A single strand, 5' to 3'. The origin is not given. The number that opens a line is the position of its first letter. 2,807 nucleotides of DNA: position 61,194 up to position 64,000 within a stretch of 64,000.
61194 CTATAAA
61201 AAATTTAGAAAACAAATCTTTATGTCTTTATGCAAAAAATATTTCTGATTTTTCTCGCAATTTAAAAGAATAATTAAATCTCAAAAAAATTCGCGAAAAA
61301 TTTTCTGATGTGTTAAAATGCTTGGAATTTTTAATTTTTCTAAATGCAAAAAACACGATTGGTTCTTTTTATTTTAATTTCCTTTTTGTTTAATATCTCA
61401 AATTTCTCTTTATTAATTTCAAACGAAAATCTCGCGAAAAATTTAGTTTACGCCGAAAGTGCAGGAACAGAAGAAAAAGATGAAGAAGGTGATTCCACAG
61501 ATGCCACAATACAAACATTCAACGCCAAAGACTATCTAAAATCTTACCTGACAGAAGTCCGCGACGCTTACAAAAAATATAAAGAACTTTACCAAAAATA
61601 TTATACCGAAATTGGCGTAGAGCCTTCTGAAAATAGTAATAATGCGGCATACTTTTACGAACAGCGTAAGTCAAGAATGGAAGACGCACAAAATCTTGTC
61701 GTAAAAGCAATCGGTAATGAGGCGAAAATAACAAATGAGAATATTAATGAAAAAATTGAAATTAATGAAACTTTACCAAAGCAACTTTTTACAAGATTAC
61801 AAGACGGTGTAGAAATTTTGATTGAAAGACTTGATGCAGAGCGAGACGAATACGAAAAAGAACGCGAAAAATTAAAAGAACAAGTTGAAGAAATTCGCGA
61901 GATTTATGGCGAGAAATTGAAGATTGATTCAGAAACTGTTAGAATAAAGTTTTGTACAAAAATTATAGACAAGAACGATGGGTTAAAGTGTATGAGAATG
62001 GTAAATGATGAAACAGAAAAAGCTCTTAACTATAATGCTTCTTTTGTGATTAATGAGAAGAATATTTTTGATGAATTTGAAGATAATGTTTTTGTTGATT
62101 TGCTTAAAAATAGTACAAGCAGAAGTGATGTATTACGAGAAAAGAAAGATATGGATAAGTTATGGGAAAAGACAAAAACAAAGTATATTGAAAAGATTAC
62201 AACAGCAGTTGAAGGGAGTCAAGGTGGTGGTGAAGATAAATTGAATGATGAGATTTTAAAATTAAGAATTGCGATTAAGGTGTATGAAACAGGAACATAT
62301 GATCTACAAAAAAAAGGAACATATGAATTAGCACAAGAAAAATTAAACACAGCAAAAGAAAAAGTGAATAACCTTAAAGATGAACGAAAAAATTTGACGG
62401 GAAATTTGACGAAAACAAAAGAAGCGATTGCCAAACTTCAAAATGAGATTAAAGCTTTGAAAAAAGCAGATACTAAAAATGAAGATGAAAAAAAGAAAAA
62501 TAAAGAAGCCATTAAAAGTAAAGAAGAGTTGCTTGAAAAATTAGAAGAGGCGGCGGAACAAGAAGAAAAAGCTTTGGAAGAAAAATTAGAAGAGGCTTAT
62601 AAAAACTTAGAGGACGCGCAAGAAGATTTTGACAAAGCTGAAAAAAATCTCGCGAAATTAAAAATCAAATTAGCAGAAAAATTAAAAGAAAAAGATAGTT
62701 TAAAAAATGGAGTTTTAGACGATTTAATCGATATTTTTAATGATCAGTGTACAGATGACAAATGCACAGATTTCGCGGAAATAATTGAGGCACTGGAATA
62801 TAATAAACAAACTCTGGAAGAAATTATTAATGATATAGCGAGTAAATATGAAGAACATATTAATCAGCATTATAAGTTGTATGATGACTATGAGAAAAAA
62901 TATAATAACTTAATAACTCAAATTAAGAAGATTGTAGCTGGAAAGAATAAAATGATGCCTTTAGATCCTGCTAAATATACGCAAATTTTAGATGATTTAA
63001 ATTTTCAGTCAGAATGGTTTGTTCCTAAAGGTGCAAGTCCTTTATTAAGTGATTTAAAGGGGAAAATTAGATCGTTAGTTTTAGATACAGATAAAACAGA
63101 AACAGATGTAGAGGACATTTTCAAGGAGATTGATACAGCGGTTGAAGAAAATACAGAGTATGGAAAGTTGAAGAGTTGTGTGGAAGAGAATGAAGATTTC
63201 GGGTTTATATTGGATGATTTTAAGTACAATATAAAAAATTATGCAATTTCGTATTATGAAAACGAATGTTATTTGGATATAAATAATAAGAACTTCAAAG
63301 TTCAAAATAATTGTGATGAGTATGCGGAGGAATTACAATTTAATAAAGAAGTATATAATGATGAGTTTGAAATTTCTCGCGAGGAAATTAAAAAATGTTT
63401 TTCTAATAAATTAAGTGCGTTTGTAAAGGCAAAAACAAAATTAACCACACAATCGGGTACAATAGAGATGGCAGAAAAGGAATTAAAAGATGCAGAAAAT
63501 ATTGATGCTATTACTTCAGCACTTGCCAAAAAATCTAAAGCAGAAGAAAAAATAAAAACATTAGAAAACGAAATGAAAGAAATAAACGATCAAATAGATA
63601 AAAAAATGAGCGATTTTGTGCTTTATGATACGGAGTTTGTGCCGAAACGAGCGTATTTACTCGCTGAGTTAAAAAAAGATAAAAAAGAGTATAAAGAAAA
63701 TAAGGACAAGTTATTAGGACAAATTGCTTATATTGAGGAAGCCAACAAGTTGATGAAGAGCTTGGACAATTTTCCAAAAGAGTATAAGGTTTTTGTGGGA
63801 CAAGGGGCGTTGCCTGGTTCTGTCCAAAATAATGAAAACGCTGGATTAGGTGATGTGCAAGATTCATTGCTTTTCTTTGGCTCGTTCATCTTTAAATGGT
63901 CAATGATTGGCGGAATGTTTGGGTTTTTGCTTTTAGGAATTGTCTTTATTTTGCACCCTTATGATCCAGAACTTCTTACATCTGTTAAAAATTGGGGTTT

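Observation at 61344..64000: Uncalled >885-codon ORF for a signal-peptide, coiled-coil, C-terminally anchored protein running off the window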

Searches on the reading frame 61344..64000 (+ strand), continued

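Call 62: search_dna_similar(query=P0001, collection=phages, mode=protein, max_evalue=0.001, max_rows=10)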
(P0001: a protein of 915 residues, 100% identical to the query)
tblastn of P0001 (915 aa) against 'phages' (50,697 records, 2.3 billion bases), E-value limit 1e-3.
No match.

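Call 68: search_protein_families(library=padloc, proteins=[P0001, P0002], max_evalue=0.1)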
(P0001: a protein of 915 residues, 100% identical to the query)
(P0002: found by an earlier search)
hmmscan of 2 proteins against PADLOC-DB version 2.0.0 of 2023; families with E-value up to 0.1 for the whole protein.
P0001 (915 aa): 1 family
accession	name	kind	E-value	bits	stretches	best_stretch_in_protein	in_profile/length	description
PDLC00553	JetC2|JetC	-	0.0001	18.3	1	330-445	845-963/1361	DUF3584 domain; MukB-like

P0002 (453 aa): 0 families

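Call 69: search_protein_families(library=phrogs, proteins=[P0001, P0002], max_evalue=0.1)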
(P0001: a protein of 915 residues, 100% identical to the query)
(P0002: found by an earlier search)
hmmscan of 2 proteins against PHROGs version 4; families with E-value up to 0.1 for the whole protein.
P0001 (915 aa): 1 family
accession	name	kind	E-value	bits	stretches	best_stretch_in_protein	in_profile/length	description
phrog_25244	-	unknown function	0.018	16.1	0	454-520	5-67/83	-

P0002 (453 aa): 0 families

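Call 78: find_related_loci(query=P0002, collection=viral_contigs, flank=10000)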
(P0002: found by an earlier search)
Query P0002 (453 aa) in viral_contigs; peptide patterns used: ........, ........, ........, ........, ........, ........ (x = any residue, [..] = any of these).
10 stretches matched a pattern, but none encodes a relative of the query by tblastn (E <= 1e-3).

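Call 79: list_cluster_members(proteins=[P0004, L030:11586-12182:+, P0003])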
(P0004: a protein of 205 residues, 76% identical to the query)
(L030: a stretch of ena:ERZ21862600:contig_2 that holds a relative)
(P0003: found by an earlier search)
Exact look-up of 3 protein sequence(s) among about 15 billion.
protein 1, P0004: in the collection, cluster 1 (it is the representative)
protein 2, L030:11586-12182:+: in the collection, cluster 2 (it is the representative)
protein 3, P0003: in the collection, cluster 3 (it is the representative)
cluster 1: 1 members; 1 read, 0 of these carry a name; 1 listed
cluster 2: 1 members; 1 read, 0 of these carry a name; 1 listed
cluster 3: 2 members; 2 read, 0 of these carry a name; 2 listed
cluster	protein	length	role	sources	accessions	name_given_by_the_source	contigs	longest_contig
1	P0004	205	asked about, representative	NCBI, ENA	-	-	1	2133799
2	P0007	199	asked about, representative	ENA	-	-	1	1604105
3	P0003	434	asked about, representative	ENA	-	-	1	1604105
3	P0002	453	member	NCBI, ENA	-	-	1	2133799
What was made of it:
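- A second, partial copy lies in the same chromosome (call 79).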

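Call 87: search_solved_structures(query=P0002, max_evalue=10)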
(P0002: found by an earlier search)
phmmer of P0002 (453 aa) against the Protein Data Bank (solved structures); distinct sequences matched with E-value up to 10: 0.

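Call 89: find_encoding_contigs(protein=P0006, flank=10000)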
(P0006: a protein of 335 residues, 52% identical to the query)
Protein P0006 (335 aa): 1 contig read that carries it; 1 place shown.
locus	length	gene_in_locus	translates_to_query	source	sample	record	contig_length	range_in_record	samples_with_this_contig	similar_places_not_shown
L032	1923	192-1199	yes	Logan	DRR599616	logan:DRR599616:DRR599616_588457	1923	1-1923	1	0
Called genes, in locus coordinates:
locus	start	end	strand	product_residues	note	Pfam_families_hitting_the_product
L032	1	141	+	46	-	?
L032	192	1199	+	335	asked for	-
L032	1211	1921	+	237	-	?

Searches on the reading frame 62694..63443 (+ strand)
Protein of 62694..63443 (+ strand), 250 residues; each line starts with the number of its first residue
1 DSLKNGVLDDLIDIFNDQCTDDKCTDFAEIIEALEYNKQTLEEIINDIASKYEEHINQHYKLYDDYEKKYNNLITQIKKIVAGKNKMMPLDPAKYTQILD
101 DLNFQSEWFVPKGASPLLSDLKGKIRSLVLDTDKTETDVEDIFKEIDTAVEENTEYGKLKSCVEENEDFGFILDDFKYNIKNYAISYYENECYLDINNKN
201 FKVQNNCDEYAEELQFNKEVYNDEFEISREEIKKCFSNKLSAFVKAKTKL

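Call 88: search_solved_structures(query=window:62694-63443:+, max_evalue=10)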
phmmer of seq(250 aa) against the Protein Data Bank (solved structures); distinct sequences matched with E-value up to 10: 9.
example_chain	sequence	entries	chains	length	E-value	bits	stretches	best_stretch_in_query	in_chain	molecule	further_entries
3nym_A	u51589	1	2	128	0.11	15.3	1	151-207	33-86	uncharacterized protein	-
4e9u_A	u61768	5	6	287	0.23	14.2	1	32-103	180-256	Dehydrosqualene synthase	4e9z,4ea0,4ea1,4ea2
4f6v_A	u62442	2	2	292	0.23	14.2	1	32-103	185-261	Dehydrosqualene synthase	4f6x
2zco_A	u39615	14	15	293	0.25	14.1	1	32-103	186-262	Dehydrosqualene synthase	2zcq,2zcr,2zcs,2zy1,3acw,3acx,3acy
3adz_A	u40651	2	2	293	0.25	14.1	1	32-103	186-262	Dehydrosqualene synthase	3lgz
3ae0_A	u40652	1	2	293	0.25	14.1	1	32-103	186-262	Dehydrosqualene synthase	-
4tql_A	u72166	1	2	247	0.83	12.4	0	28-82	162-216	Three helix bundle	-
6lfc_A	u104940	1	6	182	1.2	11.8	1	37-116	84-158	Acyl-CoA thioesterase I also functions as protease I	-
6lfb_A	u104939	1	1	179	2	11.1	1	37-116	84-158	Acyl-CoA thioesterase I also functions as protease I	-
